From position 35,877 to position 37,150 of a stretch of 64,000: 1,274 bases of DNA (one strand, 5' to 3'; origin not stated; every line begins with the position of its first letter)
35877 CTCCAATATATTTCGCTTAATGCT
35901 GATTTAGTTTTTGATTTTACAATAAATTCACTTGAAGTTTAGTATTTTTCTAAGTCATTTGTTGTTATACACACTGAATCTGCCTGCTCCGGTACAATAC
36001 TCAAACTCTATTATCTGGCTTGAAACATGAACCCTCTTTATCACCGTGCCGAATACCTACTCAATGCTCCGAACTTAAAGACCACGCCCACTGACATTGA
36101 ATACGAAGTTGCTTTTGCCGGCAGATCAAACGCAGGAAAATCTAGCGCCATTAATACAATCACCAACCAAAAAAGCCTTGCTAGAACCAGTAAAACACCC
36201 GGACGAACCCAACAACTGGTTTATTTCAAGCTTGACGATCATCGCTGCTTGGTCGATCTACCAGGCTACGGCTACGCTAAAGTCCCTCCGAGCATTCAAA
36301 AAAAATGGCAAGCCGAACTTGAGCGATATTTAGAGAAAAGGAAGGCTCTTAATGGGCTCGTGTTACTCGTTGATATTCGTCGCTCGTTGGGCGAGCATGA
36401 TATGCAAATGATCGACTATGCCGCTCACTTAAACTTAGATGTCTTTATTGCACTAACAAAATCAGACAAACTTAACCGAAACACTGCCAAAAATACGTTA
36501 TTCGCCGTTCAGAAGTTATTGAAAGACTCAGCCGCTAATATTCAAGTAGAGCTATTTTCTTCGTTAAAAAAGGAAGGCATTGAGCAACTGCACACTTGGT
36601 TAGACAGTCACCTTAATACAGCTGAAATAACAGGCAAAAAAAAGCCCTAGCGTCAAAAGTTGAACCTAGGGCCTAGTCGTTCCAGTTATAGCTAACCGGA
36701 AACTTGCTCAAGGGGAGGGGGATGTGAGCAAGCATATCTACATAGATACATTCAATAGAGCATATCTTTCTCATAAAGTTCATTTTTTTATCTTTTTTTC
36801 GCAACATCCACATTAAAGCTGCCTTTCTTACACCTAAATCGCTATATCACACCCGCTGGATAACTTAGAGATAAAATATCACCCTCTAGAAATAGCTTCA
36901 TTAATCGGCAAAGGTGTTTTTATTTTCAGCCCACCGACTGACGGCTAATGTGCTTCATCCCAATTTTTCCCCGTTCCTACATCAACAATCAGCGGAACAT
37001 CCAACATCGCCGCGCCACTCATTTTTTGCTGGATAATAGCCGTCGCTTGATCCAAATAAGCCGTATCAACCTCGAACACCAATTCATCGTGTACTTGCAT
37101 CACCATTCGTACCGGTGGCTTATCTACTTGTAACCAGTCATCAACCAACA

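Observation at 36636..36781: Unannotated sigmaE-type small RNA with an anti-Shine-Dalgarno loop at the Spot42/ErsA locus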

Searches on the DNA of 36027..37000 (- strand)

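Call 4: search_rna_families(source=window, start=36500, end=37000, threshold=evalue, max_evalue=10, show_alignments=3)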
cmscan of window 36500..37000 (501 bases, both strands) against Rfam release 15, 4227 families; matches with E-value up to 10: 3.
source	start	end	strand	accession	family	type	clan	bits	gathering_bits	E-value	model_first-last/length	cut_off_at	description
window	36636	36722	-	RF02837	anti-hemB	Gene; sRNA;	-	19.8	49.5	0.031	1-81/81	no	Burkholderia RNA 7 (anti-hemB)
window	36718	36811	-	RF00205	snoR41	Gene; snRNA; snoRNA; CD-box;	CL00068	16.9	40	4.2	1-97/97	no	Small nucleolar RNA R41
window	36636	36695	-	RF02399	NsiR1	Gene; sRNA;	-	14.8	39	2.9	1-60/60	no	Nitrogen stress-induced RNA 1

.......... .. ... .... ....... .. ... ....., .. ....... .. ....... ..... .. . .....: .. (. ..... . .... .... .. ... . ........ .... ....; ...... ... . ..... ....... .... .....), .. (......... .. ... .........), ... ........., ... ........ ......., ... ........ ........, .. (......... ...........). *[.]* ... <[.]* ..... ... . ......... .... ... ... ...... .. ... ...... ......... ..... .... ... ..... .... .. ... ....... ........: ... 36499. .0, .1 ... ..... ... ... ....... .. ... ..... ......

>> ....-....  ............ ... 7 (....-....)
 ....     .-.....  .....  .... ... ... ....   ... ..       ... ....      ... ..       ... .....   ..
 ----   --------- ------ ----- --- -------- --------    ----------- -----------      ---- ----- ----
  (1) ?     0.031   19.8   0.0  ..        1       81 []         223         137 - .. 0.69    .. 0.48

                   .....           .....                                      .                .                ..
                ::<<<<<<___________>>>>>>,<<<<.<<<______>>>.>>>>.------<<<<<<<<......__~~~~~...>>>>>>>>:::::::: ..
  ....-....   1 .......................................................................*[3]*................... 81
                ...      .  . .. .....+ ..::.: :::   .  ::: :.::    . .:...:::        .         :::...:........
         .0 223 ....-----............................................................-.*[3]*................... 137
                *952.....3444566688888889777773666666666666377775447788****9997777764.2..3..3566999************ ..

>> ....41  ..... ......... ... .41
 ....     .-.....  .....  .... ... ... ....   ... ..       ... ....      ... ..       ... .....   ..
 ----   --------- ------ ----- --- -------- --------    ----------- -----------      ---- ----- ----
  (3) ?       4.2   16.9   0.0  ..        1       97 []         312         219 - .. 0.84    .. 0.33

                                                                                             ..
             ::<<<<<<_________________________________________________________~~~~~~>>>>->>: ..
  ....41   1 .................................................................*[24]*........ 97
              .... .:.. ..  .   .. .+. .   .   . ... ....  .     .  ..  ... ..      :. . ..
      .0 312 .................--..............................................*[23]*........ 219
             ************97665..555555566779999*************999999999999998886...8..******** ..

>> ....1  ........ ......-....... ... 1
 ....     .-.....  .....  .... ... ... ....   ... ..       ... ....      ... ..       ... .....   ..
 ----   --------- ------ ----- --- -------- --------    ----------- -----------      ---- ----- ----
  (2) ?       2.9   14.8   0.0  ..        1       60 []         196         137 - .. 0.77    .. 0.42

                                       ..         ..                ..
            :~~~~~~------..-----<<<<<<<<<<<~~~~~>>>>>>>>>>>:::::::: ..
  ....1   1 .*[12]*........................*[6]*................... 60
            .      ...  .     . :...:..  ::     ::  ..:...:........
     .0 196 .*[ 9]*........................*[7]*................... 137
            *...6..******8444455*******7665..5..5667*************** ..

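Call 47: build_rna_model(alignment_id=A4, structure=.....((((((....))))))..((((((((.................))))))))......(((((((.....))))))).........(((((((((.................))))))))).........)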
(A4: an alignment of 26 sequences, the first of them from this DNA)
Model R1 built from alignment A4 (26 sequences, 134 columns); structure: as given.
model positions 120; base pairs 30; branch points 3; effective number of sequences 1.89; information 0.59 bits per position. Calibrated on 0.2 Mb of random sequence (short: E-values are rough).
structure used (alignment columns):
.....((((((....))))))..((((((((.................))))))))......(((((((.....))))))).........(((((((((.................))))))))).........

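Call 48: search_with_rna_model(model_id=R1, sources=[window, L011, L012, L013, L014, L015, L016, L017, L018, L031, L032, L033, L034, L002, L030, L038, L040, L041, L043, L058, L060, L061, L072], max_evalue=10, show_alignments=4)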
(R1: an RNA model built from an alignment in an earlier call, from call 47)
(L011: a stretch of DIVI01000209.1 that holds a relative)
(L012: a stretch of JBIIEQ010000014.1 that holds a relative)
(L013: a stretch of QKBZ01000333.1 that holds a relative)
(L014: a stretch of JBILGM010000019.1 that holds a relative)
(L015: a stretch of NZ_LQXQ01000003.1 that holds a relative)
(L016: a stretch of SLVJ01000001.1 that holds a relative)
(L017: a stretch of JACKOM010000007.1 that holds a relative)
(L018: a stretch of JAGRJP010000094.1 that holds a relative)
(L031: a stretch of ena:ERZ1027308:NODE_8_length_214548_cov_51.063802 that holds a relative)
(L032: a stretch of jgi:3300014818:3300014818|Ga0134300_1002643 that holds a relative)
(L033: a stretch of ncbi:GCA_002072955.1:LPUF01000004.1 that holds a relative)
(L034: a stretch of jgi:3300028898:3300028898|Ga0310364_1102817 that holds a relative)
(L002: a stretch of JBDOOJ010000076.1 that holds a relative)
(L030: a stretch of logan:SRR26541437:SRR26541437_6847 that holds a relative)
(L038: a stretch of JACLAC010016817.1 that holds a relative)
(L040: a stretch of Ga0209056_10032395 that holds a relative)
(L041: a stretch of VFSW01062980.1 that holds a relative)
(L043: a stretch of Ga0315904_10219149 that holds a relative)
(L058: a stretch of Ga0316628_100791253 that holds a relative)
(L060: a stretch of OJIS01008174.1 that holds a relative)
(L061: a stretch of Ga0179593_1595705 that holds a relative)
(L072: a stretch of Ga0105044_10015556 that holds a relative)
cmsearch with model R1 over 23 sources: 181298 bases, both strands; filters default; matches with E-value up to 10: 12.
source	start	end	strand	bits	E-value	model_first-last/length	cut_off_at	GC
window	36635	36753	-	110.6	2.4e-25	1-120/120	no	0.45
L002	3108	3231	-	110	3.5e-25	1-120/120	no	0.44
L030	3132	3253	-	74.5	2.2e-16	1-120/120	no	0.44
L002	3864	3962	+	18.1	0.019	1-120/120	no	0.42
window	10685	10789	-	17.4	0.029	1-120/120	no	0.3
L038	9498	9628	+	16.2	0.059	1-120/120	no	0.45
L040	2731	2759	+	11.9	0.69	21-52/120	no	0.69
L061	4016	4123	-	11.9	0.7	1-120/120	no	0.52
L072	306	363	-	11.3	0.96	1-120/120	no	0.45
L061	1705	1790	-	9.4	2.8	1-120/120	no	0.53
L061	2328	2438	-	7.8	7.2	1-120/120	no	0.46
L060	784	813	-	7.6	8.1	22-52/120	no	0.67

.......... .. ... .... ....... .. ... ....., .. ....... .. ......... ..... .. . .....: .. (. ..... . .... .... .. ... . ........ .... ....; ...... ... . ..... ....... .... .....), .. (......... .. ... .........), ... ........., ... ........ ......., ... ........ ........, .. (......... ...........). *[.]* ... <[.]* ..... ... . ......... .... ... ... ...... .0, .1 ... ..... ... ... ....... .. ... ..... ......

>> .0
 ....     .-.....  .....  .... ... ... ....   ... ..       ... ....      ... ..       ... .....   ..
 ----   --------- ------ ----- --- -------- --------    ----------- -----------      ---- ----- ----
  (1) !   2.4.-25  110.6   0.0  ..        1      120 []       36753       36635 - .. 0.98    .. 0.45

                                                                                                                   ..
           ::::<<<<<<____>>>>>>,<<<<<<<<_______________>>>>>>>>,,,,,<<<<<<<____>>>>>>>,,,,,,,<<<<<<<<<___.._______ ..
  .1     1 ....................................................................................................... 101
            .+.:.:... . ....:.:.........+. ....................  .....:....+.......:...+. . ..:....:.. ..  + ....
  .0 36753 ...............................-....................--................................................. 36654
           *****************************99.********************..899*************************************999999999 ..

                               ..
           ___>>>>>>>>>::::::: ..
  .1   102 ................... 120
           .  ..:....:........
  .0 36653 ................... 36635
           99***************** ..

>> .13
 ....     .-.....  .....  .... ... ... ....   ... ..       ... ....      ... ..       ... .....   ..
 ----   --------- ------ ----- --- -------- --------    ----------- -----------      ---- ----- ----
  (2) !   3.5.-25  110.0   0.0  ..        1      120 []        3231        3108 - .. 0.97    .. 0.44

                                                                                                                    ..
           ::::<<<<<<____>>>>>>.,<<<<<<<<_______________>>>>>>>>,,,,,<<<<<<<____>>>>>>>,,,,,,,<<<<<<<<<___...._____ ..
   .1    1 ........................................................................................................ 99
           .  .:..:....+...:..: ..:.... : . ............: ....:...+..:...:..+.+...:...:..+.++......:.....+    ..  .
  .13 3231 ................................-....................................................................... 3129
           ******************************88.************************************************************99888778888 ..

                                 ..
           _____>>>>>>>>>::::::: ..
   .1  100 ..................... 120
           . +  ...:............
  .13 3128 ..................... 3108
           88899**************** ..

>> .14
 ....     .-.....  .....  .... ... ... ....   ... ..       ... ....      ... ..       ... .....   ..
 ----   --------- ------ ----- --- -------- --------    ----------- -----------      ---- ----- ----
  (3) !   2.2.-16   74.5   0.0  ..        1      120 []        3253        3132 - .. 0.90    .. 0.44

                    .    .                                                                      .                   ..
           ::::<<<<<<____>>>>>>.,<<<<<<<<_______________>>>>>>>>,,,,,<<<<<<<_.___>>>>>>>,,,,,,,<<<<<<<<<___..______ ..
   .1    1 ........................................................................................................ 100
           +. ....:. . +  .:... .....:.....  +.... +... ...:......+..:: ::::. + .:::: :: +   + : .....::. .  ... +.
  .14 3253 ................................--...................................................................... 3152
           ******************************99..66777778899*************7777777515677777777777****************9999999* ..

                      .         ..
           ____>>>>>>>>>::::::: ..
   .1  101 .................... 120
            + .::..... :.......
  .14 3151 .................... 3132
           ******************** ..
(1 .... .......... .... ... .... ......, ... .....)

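Call 72: search_with_rna_model(model_id=R1, sources=[L076, L077, L078, L079, L073, L031, L032], max_evalue=10, filters=off, show_alignments=3)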
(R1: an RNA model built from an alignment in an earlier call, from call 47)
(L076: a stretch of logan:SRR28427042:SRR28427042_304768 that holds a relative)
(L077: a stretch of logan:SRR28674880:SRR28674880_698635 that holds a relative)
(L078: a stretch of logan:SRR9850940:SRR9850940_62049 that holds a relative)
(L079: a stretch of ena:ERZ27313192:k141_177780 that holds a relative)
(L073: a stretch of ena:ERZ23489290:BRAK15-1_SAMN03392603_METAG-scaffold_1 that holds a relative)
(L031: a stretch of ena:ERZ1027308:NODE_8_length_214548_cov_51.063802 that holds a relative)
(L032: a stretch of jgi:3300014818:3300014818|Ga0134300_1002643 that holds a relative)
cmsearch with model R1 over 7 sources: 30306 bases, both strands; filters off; matches with E-value up to 10: 18.
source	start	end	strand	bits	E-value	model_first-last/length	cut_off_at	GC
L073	3608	3731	-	101.9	5.7e-24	1-120/120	no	0.4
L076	2108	2237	-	42.4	3.1e-09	1-120/120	no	0.57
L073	3654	3779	+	14.3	0.029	1-120/120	no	0.37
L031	3102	3227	-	9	0.59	1-120/120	no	0.44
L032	2105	2217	-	7.8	1.2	1-120/120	no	0.44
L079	630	735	-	7.6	1.4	1-120/120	no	0.38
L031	4577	4671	+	7.2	1.7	1-120/120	no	0.46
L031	4635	4663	-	6.6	2.4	83-113/120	no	0.41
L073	3320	3422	+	6.5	2.4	1-120/120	no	0.45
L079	2194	2311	-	5.6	4.2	1-120/120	no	0.33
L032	805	904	+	5.5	4.5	1-120/120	no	0.39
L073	1871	1964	+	4.9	6.2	1-120/120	no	0.36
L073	6430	6476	+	4.9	6.3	1-120/120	no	0.38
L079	3310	3408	+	4.6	7.2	1-120/120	no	0.52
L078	846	915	+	4.5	7.7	1-120/120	no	0.36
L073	3483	3569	-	4.4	8.1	1-120/120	no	0.3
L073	5157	5233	+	4.4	8.3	1-120/120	no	0.38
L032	3627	3655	-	4.3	8.7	83-113/120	no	0.45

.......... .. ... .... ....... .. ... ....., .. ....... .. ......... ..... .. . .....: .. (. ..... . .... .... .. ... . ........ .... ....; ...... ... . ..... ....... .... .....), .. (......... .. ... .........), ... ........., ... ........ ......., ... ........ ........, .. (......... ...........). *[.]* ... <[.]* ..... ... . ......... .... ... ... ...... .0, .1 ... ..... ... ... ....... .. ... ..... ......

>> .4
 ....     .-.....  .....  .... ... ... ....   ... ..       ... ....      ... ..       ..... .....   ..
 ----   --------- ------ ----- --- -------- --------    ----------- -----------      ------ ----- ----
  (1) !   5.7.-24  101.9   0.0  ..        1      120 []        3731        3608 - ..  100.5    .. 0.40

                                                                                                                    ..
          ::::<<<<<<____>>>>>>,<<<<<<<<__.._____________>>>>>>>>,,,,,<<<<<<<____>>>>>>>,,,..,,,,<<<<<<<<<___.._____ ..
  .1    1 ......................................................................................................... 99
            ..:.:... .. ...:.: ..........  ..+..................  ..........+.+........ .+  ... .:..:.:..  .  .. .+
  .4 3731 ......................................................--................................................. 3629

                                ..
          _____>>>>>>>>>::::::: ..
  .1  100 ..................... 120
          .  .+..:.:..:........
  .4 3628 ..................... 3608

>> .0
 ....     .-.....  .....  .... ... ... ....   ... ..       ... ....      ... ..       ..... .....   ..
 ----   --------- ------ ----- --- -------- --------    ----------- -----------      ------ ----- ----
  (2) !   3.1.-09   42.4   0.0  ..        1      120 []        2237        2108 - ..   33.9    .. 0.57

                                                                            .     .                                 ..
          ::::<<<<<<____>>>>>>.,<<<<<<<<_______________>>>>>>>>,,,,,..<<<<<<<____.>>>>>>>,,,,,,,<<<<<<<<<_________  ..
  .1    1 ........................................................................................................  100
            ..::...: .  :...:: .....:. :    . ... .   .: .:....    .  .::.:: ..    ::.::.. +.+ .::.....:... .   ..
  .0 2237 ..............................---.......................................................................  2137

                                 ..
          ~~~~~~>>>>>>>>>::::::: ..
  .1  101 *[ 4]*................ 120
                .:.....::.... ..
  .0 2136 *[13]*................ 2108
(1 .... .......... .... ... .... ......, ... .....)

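Call 78: search_with_rna_model(model_id=R1, sources=[L080, L081, L082], max_evalue=1, filters=off, show_alignments=3)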
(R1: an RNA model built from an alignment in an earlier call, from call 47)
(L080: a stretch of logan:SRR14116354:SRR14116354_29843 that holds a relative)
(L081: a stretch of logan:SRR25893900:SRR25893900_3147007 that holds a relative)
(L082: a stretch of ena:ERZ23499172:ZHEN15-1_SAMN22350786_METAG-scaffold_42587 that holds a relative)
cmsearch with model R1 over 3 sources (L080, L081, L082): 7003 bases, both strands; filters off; matches with E-value up to 1: 3.
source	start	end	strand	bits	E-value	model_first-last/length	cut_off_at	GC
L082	975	1104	-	37.6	1.2e-08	1-120/120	no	0.55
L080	1635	1768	-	32.6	1.9e-07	1-120/120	no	0.49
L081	1837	1868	+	6.3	0.64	23-51/120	no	0.59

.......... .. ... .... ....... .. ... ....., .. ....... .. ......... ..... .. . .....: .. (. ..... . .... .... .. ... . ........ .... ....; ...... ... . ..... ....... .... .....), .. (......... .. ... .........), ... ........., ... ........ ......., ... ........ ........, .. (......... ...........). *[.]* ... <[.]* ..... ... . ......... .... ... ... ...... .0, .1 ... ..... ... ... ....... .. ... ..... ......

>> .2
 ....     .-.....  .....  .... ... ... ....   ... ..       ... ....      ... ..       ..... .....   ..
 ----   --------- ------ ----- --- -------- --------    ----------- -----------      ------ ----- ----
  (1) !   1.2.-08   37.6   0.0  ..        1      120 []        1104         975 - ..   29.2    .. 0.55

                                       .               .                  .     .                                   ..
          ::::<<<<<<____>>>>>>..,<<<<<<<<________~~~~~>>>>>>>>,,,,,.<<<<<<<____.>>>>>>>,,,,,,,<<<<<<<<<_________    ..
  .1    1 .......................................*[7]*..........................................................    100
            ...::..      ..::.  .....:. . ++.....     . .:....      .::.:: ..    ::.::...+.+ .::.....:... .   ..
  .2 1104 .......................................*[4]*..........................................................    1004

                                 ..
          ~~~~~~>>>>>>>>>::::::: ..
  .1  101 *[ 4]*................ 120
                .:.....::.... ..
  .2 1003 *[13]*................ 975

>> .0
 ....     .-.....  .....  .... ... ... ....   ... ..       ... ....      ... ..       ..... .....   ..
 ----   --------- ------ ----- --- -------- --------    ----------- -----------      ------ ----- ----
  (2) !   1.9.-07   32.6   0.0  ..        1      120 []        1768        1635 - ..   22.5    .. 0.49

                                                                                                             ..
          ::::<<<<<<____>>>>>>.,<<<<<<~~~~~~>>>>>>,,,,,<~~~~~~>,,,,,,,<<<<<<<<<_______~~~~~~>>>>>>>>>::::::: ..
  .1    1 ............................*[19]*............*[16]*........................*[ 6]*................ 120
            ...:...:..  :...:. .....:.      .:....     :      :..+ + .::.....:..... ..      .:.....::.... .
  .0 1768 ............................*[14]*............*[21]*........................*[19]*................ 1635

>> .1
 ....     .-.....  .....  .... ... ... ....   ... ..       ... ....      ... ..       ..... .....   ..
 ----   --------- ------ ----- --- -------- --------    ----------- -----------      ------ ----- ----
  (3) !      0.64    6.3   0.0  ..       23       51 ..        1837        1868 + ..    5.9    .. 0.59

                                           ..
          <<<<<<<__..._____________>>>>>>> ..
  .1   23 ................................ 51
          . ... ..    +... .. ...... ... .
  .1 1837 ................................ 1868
